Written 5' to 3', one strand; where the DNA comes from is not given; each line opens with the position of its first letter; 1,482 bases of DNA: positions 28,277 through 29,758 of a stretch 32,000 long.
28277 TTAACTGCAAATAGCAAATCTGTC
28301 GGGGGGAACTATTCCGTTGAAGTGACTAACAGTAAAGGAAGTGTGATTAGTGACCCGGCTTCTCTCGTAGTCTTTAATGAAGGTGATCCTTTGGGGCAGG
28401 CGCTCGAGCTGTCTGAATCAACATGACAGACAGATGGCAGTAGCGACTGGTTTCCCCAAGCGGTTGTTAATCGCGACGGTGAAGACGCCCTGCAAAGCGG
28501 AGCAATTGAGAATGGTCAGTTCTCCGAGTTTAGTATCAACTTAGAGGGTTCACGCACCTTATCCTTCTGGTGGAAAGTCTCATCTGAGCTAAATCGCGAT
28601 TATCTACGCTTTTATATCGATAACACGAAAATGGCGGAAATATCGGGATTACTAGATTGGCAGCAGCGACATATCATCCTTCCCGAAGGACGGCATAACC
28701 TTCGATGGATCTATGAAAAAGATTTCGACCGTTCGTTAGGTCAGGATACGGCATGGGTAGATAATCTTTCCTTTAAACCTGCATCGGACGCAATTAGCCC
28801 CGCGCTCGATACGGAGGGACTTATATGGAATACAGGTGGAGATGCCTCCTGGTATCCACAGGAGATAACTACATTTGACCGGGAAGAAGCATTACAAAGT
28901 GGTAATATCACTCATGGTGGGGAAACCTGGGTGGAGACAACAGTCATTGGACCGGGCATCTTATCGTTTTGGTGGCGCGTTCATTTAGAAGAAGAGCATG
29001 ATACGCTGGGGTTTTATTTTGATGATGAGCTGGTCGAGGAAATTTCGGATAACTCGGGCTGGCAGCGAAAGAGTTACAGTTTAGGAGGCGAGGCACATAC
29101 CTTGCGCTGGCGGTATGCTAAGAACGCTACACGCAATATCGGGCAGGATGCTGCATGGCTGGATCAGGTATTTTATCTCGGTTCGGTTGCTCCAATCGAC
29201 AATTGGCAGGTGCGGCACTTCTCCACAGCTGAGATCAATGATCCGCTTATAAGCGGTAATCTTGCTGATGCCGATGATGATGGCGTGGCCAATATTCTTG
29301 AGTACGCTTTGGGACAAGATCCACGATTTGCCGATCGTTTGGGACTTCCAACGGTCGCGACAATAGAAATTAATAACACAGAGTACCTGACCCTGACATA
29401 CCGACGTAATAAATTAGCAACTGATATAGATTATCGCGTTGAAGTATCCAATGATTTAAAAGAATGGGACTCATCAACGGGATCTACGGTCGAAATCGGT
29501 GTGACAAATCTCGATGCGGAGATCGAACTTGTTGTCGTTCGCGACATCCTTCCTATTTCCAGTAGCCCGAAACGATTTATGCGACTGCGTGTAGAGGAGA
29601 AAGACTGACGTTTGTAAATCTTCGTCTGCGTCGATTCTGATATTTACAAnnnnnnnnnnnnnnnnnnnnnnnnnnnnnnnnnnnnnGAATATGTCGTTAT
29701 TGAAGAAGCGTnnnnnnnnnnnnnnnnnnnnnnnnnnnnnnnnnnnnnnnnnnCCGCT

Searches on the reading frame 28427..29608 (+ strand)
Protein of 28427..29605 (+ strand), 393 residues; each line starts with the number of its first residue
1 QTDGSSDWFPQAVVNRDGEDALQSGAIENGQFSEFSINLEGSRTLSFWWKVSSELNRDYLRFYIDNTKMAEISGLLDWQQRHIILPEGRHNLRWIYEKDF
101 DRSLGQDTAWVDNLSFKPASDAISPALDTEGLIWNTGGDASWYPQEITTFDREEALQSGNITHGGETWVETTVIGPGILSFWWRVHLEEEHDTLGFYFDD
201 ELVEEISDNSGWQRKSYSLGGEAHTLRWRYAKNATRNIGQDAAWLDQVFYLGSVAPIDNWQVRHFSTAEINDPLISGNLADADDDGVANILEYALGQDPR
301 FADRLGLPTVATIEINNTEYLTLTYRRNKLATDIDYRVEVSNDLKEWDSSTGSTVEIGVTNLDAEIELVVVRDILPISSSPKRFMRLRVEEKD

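Call 6: search_protein_families(library=pfam, proteins=[window:28427-29605:+], max_evalue=0.01)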
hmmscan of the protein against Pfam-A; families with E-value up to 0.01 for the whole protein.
window:28427-29605:+ (393 aa): 0 families

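Call 20: find_encoding_contigs(protein=window:28631-29608:+, flank=10000, max_places=10)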
Protein window:28631-29608:+ (325 aa): 4 contigs read that carry it; 2 places shown.
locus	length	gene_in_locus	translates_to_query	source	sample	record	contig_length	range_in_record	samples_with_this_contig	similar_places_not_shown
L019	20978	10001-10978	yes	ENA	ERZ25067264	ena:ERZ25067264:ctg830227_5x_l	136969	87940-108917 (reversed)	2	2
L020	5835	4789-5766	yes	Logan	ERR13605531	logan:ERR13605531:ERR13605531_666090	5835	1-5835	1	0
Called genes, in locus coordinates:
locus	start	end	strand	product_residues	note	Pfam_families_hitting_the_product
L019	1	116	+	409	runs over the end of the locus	PF12704:MacB_PCD, PF02687:FtsX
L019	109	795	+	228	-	PF00005:ABC_tran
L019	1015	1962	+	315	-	PF01408:GFO_IDH_MocA, PF02826:2-Hacid_dh_C (weak), PF22725:GFO_IDH_MocA_C3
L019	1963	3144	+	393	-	PF02684:LpxB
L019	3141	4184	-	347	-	PF05201:GlutR_N, PF01488:Shikimate_DH, PF13241:NAD_binding_7 (weak), PF03807:F420_oxidored (faint)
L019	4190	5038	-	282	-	PF01578:Cytochrom_C_asm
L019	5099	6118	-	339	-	PF00762:Ferrochelatase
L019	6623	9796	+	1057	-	PF00082:Peptidase_S8, PF00047:ig (faint), PF07679:I-set, PF13895:Ig_2 (faint), PF13927:Ig_3 (weak), PF07679:I-set (weak), PF13927:Ig_3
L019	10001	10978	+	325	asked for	-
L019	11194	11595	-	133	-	-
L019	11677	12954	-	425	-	-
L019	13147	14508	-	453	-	PF00070:Pyr_redox (faint), PF00890:FAD_binding_2 (weak), PF01266:DAO, PF01593:Amino_oxidase, PF07992:Pyr_redox_2 (faint), PF13450:NAD_binding_8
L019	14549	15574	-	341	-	PF01208:URO-D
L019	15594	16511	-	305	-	PF01218:Coprogen_oxidas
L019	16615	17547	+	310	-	PF01370:Epimerase, PF13460:NAD_binding_10 (weak)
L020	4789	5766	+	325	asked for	-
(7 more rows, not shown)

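Call 33: find_related_loci(query=window:28427-29605:+, collection=metagenome_contigs, flank=6000)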
Query window:28427-29605:+ (393 aa) in metagenome_contigs; peptide patterns used: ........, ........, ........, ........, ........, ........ (x = any residue, [..] = any of these).
600 stretches matched a pattern (row limit reached: there are more); 504 encode a relative of the query (tblastn E <= 1e-3); the best 80 are kept; 80 distinct loci.
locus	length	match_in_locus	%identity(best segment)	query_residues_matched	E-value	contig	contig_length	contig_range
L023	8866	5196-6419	90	1-393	0e+0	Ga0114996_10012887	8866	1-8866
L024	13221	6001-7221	94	1-393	0e+0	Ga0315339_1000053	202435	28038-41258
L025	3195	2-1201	36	4-391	6e-78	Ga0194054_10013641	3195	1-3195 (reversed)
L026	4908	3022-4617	37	4-389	3e-72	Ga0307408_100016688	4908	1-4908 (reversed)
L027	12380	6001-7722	34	1-390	2e-63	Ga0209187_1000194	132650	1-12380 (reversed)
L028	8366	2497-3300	43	2-248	5e-60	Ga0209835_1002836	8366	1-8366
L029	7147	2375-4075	43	2-270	2e-59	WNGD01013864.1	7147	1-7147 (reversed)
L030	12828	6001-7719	32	2-390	4e-56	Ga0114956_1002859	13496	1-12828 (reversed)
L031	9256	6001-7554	41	2-256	4e-55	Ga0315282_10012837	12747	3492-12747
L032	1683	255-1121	39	2-277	1e-54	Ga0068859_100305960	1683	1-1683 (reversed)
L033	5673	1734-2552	42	2-254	2e-52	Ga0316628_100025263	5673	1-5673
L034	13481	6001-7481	39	2-257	4e-52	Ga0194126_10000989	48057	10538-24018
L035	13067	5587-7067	39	2-257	4e-52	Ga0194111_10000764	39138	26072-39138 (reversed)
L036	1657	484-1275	41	2-252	6e-54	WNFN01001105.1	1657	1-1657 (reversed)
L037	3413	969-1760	40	2-252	1e-51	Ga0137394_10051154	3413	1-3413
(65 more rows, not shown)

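Call 50: predict_structure(alignment_id=A1)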
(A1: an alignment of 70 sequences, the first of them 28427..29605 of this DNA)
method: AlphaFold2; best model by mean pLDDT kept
length: 393 residues; sequences in the alignment: 70
mean_pLDDT: 92.4   pTM: 0.66
mean pLDDT of the five models: 92.4, 91.4, 91.1, 89.9, 89.8
residues with pLDDT >= 90: 303; 70-90: 88; 50-70: 2; < 50: 0
segments of 3 or more residues with pLDDT < 50: none
pLDDT, mean of each block of 10 residues (from residue 1): 95 94 97 96 90 97 94 96 84 97 95 86 88 88 93 94 93 93 89 95 94 96 95 82 95 83 91 95 94 93 86 97 95 95 95 88 90 95 95 87
secondary structure, 60 per line:
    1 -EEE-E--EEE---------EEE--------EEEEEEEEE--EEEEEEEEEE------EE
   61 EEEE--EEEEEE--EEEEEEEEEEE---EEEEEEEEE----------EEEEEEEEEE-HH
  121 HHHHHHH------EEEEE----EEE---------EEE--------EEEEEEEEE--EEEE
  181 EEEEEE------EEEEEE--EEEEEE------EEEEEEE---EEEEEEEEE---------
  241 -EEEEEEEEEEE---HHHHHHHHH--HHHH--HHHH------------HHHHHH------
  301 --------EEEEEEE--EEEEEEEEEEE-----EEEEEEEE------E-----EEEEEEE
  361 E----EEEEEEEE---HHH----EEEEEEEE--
elements in order: E2-4 E9-11 E21-23 E32-40 E43-52 E59-64 E67-72 E75-85 E89-97 E108-117 H119-127 E134-138 E143-145 E155-157 E166-174 E177-186 E193-198 E201-206 E213-219 E223-231 E242-252 H256-264 H267-270 H273-276 H289-294 E309-315 E318-328 E334-341 E354-361 E366-373 E384-391

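Call 52: fold_search(model_id=the predicted structure, library=pdb)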
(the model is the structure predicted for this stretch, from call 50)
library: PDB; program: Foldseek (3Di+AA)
matches with E <= 10: 1693; with E <= 0.001: 260
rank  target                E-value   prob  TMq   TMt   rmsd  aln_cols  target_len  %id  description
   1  2e26_A                1.8e-09  1.00  0.22  0.15  20.9       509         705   12  Crystal structure of two repeat fragment of reelin (released 2007-05-22)
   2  4xup_B                1.9e-09  1.00  0.23  0.27  19.6       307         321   11  Structure of the N-terminal CBM22-1-CBM22-2 tandem domain from Paenibacillus barcinonensis Xyn10C (released 2015-06-03)
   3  2ygm_B                2.3e-09  1.00  0.22  0.25  18.3       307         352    8  THE X-RAY CRYSTAL STRUCTURE OF TANDEM CBM51 MODULES OF SP3GH98, THE FAMILY 98 GLYCOSIDE HYDROLASE FROM STREPTOCOCCUS P (released 2011-06-22)
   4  8w7n                  2.4e-09  1.00  0.22  0.10  27.5       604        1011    8  Crystal structure of the in-cell Cry1Aa purified from Bacillus thuringiensis (released 2024-03-06)
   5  4xup_D                3.1e-09  1.00  0.23  0.27  16.4       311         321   11  Structure of the N-terminal CBM22-1-CBM22-2 tandem domain from Paenibacillus barcinonensis Xyn10C (released 2015-06-03)
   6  5b4x_C                5.0e-09  1.00  0.25  0.15  22.8       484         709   11  Crystal structure of the ApoER2 ectodomain in complex with the Reelin R56 fragment (released 2017-04-26)
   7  5x7o_A                2.7e-08  1.00  0.24  0.10  22.7       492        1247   12  Crystal structure of Paenibacillus sp. 598K alpha-1,6-glucosyltransferase (released 2017-07-26)
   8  4w8j                  3.1e-08  1.00  0.22  0.10  25.7       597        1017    8  Structure of the full-length insecticidal protein Cry1Ac reveals intriguing details of toxin packaging into in vivo form (released 2014-09-17)
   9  9qxq                  3.1e-08  1.00  0.21  0.09  27.0       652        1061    7  native structure of full-length pesticidal protein Cry1Ca18 at pH9, from crystals formed in vivo (released 2026-02-11)
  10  9vqm_D                3.5e-08  1.00  0.22  0.11  23.4       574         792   10  Cryo-EM structure of Elapor1WT in tetrameric form (released 2025-07-23)
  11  9vql_A                3.9e-08  1.00  0.22  0.11  24.4       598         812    8  Cryo-EM structure of the dimeric Elapor1 mutant (released 2025-07-23)
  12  6bqm                  5.3e-08  1.00  0.26  0.23  15.4       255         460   14  Secreted serine protease VesC from Vibrio cholerae (released 2018-11-28)
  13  9h99                  5.6e-08  1.00  0.21  0.09  25.7       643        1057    7  Native structure of the full-length pesticidal protein Cry1Ca18 at pH7, from crystals formed in vivo (released 2025-11-12)
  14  4gwm_A                5.9e-08  1.00  0.26  0.19  15.7       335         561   11  Crystal structure of human promeprin beta (released 2012-09-19)
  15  9vqm_B                6.6e-08  1.00  0.22  0.12  19.8       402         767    9  Cryo-EM structure of Elapor1WT in tetrameric form (released 2025-07-23)
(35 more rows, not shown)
